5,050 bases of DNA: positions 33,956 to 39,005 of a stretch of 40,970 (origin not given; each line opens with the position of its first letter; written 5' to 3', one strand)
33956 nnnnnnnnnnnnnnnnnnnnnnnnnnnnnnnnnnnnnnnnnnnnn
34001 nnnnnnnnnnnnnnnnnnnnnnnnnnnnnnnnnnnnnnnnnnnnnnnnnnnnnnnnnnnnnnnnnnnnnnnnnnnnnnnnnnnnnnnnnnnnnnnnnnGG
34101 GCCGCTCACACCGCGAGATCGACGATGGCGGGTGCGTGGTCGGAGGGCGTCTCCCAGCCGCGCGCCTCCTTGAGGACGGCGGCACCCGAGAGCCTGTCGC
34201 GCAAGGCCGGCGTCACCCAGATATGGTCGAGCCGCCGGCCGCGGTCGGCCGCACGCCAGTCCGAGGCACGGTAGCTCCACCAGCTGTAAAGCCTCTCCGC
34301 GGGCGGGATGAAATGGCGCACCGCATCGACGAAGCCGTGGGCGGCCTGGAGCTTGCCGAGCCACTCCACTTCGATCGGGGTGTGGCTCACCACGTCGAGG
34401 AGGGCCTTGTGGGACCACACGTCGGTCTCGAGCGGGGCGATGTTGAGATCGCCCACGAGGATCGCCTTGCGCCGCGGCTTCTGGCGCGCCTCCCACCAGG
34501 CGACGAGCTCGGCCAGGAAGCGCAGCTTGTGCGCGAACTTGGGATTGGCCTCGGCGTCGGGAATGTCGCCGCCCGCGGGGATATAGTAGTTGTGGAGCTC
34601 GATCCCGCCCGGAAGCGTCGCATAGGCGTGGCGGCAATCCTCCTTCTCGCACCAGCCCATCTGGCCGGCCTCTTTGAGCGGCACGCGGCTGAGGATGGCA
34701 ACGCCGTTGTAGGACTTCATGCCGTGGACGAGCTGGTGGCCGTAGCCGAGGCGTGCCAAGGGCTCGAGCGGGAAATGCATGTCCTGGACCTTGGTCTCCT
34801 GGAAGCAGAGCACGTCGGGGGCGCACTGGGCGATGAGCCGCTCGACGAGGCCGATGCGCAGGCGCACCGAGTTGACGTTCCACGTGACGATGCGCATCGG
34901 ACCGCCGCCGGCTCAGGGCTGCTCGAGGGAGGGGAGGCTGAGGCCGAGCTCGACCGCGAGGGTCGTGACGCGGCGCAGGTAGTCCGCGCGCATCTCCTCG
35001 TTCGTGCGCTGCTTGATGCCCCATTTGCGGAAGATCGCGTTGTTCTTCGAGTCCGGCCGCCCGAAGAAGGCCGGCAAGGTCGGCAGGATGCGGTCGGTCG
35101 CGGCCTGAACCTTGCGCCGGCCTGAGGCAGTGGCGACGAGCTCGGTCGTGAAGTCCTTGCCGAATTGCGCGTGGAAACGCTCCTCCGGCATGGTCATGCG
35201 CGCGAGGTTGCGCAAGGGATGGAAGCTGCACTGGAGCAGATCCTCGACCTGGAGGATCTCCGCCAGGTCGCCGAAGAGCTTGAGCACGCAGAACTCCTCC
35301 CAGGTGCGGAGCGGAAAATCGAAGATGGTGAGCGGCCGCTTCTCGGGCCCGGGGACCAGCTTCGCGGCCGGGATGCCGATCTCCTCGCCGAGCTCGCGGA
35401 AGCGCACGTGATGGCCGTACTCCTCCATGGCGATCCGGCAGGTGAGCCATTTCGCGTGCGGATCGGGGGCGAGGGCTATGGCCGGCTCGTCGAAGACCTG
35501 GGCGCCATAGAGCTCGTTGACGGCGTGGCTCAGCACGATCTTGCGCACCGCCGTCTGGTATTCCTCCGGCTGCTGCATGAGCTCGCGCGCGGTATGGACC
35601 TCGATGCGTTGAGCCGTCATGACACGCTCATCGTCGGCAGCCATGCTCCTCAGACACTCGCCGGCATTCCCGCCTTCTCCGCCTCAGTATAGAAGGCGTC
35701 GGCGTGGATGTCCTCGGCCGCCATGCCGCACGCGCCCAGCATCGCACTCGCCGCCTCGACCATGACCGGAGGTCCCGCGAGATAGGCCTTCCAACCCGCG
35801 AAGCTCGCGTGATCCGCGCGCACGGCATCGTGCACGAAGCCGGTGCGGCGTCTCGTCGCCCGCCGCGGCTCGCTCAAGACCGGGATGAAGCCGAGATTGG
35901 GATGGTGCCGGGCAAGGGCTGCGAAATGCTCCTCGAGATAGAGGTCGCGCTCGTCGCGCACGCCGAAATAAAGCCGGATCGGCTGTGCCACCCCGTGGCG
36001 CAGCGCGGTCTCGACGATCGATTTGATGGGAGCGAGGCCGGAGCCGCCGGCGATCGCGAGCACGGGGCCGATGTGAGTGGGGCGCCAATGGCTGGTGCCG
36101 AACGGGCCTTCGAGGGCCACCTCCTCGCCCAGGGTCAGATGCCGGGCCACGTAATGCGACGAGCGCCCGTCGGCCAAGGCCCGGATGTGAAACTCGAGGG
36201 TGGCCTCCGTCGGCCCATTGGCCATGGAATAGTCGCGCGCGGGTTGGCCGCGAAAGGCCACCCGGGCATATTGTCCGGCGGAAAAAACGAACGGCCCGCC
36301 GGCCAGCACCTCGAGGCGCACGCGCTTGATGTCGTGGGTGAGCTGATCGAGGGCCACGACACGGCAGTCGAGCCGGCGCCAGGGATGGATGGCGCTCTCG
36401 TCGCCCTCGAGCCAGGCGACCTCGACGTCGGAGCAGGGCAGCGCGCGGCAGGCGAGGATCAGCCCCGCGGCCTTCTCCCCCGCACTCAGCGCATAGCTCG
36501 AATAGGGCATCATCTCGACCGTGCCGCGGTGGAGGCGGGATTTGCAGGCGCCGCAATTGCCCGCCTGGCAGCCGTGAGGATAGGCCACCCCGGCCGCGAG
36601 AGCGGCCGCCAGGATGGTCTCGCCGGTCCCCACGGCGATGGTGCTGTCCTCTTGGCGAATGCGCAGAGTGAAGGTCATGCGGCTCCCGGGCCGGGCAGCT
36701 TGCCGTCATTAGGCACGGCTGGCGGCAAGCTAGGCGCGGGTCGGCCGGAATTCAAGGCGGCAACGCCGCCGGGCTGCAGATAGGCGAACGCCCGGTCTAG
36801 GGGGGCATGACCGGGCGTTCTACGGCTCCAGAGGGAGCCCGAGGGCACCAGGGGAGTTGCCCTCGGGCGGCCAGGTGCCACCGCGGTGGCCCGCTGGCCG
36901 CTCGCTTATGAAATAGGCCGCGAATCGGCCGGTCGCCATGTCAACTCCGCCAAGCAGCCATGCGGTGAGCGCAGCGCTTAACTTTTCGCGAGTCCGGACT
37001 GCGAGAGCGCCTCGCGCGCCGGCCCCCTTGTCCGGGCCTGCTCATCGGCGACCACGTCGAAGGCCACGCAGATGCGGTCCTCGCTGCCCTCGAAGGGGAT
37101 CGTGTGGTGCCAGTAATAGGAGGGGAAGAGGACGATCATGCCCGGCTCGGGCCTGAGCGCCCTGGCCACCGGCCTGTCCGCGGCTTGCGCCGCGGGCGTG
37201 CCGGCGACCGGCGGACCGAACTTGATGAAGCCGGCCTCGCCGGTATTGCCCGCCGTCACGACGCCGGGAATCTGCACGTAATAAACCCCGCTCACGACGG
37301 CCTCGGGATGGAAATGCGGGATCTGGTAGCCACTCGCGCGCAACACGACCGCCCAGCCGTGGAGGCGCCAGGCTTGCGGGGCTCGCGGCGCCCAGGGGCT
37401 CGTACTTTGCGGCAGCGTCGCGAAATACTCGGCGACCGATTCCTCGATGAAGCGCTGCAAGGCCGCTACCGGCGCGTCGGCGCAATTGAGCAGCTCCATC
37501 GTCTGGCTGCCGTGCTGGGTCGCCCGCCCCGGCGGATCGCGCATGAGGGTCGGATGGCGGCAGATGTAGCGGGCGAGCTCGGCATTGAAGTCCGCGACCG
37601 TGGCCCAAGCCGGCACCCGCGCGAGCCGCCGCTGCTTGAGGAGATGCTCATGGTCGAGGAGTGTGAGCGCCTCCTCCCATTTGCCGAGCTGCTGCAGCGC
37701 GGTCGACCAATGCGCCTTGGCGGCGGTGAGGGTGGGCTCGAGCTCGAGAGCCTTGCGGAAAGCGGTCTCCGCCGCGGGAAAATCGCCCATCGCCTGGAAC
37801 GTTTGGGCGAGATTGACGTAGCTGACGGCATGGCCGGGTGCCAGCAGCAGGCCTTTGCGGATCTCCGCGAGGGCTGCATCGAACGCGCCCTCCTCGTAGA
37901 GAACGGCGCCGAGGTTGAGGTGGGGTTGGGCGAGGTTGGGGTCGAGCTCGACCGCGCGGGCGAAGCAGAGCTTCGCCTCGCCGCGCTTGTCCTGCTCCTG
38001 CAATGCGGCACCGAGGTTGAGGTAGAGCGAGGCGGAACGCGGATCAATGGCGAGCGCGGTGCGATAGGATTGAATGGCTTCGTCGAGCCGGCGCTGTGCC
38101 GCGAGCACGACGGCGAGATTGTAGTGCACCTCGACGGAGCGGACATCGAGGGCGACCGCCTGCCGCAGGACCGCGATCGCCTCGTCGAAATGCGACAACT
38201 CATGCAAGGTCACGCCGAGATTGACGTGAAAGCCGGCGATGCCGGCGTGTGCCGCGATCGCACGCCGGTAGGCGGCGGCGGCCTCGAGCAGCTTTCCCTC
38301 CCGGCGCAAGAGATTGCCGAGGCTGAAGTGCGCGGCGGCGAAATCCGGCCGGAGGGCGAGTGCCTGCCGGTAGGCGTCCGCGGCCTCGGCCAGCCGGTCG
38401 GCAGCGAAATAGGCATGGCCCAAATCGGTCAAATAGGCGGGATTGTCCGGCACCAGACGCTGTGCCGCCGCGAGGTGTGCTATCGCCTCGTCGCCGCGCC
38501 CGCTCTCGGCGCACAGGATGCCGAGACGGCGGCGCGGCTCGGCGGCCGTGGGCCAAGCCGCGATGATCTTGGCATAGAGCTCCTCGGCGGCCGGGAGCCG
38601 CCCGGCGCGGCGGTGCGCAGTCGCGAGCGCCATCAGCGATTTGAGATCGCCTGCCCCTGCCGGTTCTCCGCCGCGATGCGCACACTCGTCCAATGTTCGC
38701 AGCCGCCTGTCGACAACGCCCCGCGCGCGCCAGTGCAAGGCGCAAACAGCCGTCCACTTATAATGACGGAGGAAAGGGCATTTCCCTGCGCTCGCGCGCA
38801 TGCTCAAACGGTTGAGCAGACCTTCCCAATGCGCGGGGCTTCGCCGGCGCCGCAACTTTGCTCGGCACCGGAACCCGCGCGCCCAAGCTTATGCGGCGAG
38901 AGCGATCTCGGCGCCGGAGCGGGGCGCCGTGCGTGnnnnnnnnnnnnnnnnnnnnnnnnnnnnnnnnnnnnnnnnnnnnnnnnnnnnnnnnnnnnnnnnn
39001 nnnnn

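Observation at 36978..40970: Tandem array of three TPR + 2OG-Fe(II)-oxygenase paralogs with near-identical 3' ends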

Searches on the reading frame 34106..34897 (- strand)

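Call 4: search_protein_families(library=pfam, proteins=[window:34106-34897:-], max_evalue=0.01)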
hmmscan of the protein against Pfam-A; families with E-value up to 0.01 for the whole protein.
window:34106-34897:- (263 aa): 1 family
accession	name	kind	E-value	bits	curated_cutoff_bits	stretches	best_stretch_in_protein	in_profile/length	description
PF03372.29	Exo_endo_phos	-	5.9e-33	114.9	24.5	1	4-254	1-225/225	Endonuclease/Exonuclease/phosphatase family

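Call 24: search_protein_families(library=ncbifam, proteins=[window:34106-34897:-], max_evalue=0.001)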
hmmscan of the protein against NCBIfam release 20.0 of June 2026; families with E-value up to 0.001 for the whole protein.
window:34106-34897:- (263 aa): 4 families
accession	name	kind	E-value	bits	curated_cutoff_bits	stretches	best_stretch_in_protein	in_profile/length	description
TIGR00195.1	exoDNase_III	equivalog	1.1e-55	189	182.55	1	1-259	1-252/254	exodeoxyribonuclease III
TIGR00633.1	xth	equivalog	1e-53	182.5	99.05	1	1-261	1-254/255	exodeoxyribonuclease III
NF008733.0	PRK11756.1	equivalog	1.1e-46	159.2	280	1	1-261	1-267/269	exodeoxyribonuclease III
NF010489.0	PRK13911.1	equivalog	2.5e-16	60.2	503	1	1-260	1-248/250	exodeoxyribonuclease III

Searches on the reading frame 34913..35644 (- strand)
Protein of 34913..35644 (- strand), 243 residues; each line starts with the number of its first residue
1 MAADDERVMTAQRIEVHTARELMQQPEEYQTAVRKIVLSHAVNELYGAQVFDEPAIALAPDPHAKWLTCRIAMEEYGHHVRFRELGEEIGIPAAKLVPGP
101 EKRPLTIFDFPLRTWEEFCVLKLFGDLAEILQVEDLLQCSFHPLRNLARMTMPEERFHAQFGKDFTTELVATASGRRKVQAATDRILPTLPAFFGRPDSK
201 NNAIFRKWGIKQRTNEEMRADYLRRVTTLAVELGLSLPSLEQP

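Call 4: search_protein_families(library=pfam, proteins=[window:34913-35644:-], max_evalue=0.01)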
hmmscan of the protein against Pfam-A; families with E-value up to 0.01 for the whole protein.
window:34913-35644:- (243 aa): 1 family
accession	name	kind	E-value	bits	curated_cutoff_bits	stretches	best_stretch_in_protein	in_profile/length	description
PF05138.18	PaaA_PaaC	-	5e-25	88.6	28.5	1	23-239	8-227/263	Phenylacetic acid catabolic protein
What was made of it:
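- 34913..35644 (-): Neighbour, not part of the array: a PaaA/PaaC-like di-iron protein (243 aa). Here it lies between the reductase and exonuclease III. PF05138 E 5e-25 (call 4).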

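Call 24: search_protein_families(library=ncbifam, proteins=[window:34913-35644:-], max_evalue=0.001)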
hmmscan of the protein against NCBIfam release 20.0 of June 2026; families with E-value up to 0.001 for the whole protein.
window:34913-35644:- (243 aa): 2 families
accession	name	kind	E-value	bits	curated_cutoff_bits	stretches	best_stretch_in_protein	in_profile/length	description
TIGR02156.2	PA_CoA_Oxy1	equivalog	1.7e-20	73.3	280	1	11-239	8-236/289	1,2-phenylacetyl-CoA epoxidase subunit PaaA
TIGR02158.1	PA_CoA_Oxy3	equivalog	3e-06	27.2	133.35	1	114-239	78-201/237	1,2-phenylacetyl-CoA epoxidase subunit PaaC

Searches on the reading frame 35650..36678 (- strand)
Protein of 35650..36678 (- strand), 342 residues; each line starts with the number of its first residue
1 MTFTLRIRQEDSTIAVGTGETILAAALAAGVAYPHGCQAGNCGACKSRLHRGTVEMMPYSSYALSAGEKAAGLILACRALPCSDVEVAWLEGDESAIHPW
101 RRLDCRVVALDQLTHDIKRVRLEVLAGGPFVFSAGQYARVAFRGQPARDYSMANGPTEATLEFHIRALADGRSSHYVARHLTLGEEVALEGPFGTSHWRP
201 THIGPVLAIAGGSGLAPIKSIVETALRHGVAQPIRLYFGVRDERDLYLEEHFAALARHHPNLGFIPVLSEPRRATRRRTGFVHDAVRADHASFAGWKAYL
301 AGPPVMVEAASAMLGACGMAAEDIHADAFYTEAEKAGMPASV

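Call 4: search_protein_families(library=pfam, proteins=[window:35650-36678:-], max_evalue=0.01)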
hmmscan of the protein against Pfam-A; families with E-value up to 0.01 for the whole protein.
window:35650-36678:- (342 aa): 4 families
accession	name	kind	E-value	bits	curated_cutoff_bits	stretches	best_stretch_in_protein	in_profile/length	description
PF00175.26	NAD_binding_1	-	1.5e-20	74.3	22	1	209-311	2-108/109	Oxidoreductase NAD-binding domain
PF00111.32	Fer2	-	3.8e-13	49.6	21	1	8-82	4-77/77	2Fe-2S iron-sulfur cluster binding domain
PF00970.30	FAD_binding_6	-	1.5e-08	35.3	21.1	1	105-197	2-98/99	Oxidoreductase FAD-binding domain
PF13510.11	Fer2_4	-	0.0019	18.7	22.8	1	5-40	4-39/82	2Fe-2S iron-sulfur cluster binding domain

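Call 24: search_protein_families(library=ncbifam, proteins=[window:35650-36678:-], max_evalue=0.001)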
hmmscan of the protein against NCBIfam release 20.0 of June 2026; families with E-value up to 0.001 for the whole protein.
window:35650-36678:- (342 aa): 23 families
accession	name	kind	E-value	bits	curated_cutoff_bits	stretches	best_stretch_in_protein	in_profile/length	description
NF040810.1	BenC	equivalog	2.8e-54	184.5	430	1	14-330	15-331/333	benzoate 1,2-dioxygenase electron transfer component BenC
NF045803.1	MethMoxFADbindMmoC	equivalog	4.8e-51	173.5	500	1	12-330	14-341/343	aromatic/alkene monooxygenase hydroxylase FAD-binding subunit MmoC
NF005963.0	PRK08051.1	equivalog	4.8e-46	156.9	230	1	102-329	3-230/233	NAD(P)H-flavin reductase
NF008822.0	PRK11872.1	equivalog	2.3e-43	148.5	402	1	14-329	17-335/341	anthranilate 1,2-dioxygenase electron transfer component AntC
NF052252.1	flav_redu_LuxG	exception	7.3e-38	130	340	1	103-329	1-229/232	flavin mononucleotide reductase LuxG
TIGR02160.1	PA_CoA_Oxy5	hypoth_equivalog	5.1e-34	117.6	420.8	2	106-334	5-246/352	1,2-phenylacetyl-CoA epoxidase subunit PaaE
NF004317.0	PRK05713.1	equivalog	7.2e-34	117.4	338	1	10-331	7-310/312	iron-sulfur-binding ferredoxin reductase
TIGR01941.1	nqrF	equivalog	2.8e-32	112.2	295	2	147-329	206-403/405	NADH:ubiquinone reductase (Na(+)-transporting) subunit F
NF007964.0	PRK10684.1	equivalog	8e-26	90.8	383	2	106-333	13-241/333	NADH oxidoreductase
NF058606.1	GlBtMonoRdsGbcB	equivalog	2.8e-19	69.2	500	2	4-88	279-361/362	glycine betaine monooxygenase reductase subunit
NF009805.0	PRK13289.1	equivalog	3.4e-19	69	432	1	121-333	173-396/399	NO-inducible flavohemoprotein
NF040830.1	sulfhyd_ShyC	equivalog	5.4e-13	48.8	600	1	98-263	2-168/288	NAD(P)-dependent hydrogenase/sulfhydrogenase 2 subunit gamma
NF006220.0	PRK08345.1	subfamily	1.1e-11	44.5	395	1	99-324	7-246/294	cytochrome-c3 hydrogenase subunit gamma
TIGR02008.1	fdx_plant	subfamily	1.6e-10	40.6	81.15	1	9-88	12-89/97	ferredoxin [2Fe-2S]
NF041393.1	Frdxn_Halo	equivalog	3.8e-09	36.5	150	1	12-84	38-109/128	ferredoxin Fer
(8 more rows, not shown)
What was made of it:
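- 35650..36678 (-): Neighbour, not part of the array: a Fer2 + FAD + NAD(P) reductase of the BenC/MmoC type. Pfam and NCBIfam (calls 4, 24).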

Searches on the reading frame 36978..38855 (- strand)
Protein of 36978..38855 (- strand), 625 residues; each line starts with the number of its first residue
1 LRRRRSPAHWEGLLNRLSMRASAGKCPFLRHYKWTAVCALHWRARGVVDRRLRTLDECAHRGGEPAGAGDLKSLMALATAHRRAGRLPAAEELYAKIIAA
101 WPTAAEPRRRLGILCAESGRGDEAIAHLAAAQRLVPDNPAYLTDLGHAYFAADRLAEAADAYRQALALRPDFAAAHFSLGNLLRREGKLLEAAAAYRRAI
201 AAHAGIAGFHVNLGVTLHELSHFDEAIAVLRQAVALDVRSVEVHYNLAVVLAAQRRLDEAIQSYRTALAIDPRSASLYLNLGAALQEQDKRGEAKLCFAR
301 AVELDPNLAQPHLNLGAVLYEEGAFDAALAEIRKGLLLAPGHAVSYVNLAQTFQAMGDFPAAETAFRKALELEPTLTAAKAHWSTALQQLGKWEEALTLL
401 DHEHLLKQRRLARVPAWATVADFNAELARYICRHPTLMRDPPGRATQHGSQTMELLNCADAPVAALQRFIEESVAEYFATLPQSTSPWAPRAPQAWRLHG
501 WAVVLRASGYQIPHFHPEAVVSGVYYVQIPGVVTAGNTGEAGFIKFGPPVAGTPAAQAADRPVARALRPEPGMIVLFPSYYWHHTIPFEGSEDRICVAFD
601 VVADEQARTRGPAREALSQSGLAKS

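Call 4: search_protein_families(library=pfam, proteins=[window:36978-38855:-], max_evalue=0.01)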
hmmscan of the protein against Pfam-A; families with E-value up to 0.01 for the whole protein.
window:36978-38855:- (625 aa): 22 families
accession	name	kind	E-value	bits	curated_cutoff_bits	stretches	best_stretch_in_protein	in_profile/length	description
PF00515.34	TPR_1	-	5e-48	159.5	27.8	4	242-273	2-33/34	Tetratricopeptide repeat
PF07719.23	TPR_2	-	5.2e-47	154.5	27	5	242-273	2-33/34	Tetratricopeptide repeat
PF13414.12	TPR_11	-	5.1e-43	145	26.8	6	253-288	6-41/42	TPR repeat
PF13432.12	TPR_16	-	7.4e-35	119.4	32.7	3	219-274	9-64/65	Tetratricopeptide repeat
PF13181.12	TPR_8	-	1.5e-34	115.6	25.7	4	345-375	3-33/34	Tetratricopeptide repeat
PF13424.12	TPR_12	-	5.8e-32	110.2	30.1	4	309-372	3-74/77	Tetratricopeptide repeat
PF13431.12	TPR_17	-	1.1e-29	100.6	24.4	2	161-192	1-32/34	Tetratricopeptide repeat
PF14559.12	TPR_19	-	1.8e-27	95.8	25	6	83-142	3-62/68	Tetratricopeptide repeat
PF13428.12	TPR_14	-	2.3e-25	86.9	23.5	3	74-113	4-43/44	Tetratricopeptide repeat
PF13759.12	2OG-FeII_Oxy_5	-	1.1e-22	80.7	27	1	501-600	3-101/101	Putative 2OG-Fe(II) oxygenase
PF13374.12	TPR_10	-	5.2e-21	74.4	27.5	1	343-372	2-31/42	Tetratricopeptide repeat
PF13176.12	TPR_7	-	3.2e-20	70.9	27.9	1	244-272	2-32/36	Tetratricopeptide repeat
PF24575.1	TPR_Slam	-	9.9e-14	52.1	35.2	1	243-295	49-101/104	Surface lipoprotein assembly modifier, N-terminal TPR repeats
PF07721.20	TPR_4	-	3.3e-12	46.2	27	0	74-94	4-24/26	Tetratricopeptide repeat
PF13174.12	TPR_6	-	3.8e-11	43.3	26.3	0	243-274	2-33/33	Tetratricopeptide repeat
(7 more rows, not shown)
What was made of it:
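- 36978..38693 (-): Copy 1, 571 aa with a TTG start. It is the last gene of the array and has a longer C-terminal tail (..................). Pfam TPR plus PF13759, E 1e-22 (call 4).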

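Call 24: search_protein_families(library=ncbifam, proteins=[window:36978-38693:-], max_evalue=0.001)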
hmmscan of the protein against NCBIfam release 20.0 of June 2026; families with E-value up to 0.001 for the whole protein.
window:36978-38693:- (571 aa): 32 families (the best 25 are shown)
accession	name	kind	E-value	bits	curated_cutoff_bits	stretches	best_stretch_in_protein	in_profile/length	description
TIGR02521.1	type_IV_pilW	equivalog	1.7e-36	125.9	154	4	186-320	30-166/234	type IV pilus biogenesis/stability protein PilW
NF040959.1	MamA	equivalog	8.8e-33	113.5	200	3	122-251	74-203/204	magnetosome protein MamA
TIGR02917.1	PEP_TPR_lipo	equivalog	2.3e-30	105.2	312.2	2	64-289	444-669/899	XrtA/PEP-CTERM system TPR-repeat protein PrsT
NF033762.1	social_mot_Tgl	equivalog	1.7e-24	86.5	225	2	153-343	31-224/252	social motility TPR repeat lipoprotein Tgl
NF033758.1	gliding_GltE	equivalog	5.4e-22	78.3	225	2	23-233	126-336/411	adventurous gliding motility TPR repeat lipoprotein GltE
NF033920.0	C39_PA2778_fam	equivalog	5.2e-21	75.2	150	4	102-182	173-253/255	PA2778 family cysteine peptidase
TIGR00990.1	3a0801s09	subfamily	6.5e-18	64.7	757.25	3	43-250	357-571/615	mitochondrial import receptor subunit TOM70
TIGR02552.1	LcrH_SycD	equivalog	1.3e-17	63.8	104.8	2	177-274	8-105/136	SycD/LcrH family type III secretion system chaperone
TIGR02466.1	TIGR02466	subfamily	6.1e-14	52.3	62.5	1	447-547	99-198/201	TIGR02466 family protein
TIGR03939.1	PGA_TPR_OMP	equivalog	1.7e-12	46.4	366.65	1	18-143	87-208/800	poly-beta-1,6 N-acetyl-D-glucosamine export porin PgaA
NF008757.0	PRK11788.1-5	equivalog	2.7e-12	46.6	363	1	218-349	177-308/388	lipopolysaccharide assembly protein LapB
NF053607.1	CHU_0125_OmpA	equivalog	2e-10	39.9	620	0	164-249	30-115/639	CHU_0125 family OmpA-like outer membrane integrity protein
NF047371.1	FlcA_CTERM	equivalog_domain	7e-10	38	300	1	223-346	124-213/646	periplasmic flagellar collar protein FlcA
NF007302.0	PRK09782.1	equivalog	8.9e-09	33.9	1223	1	266-350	590-673/990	phage receptor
NF008391.2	PRK11189.1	equivalog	2.3e-08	33.9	250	0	209-279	87-157/297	lipoprotein NlpI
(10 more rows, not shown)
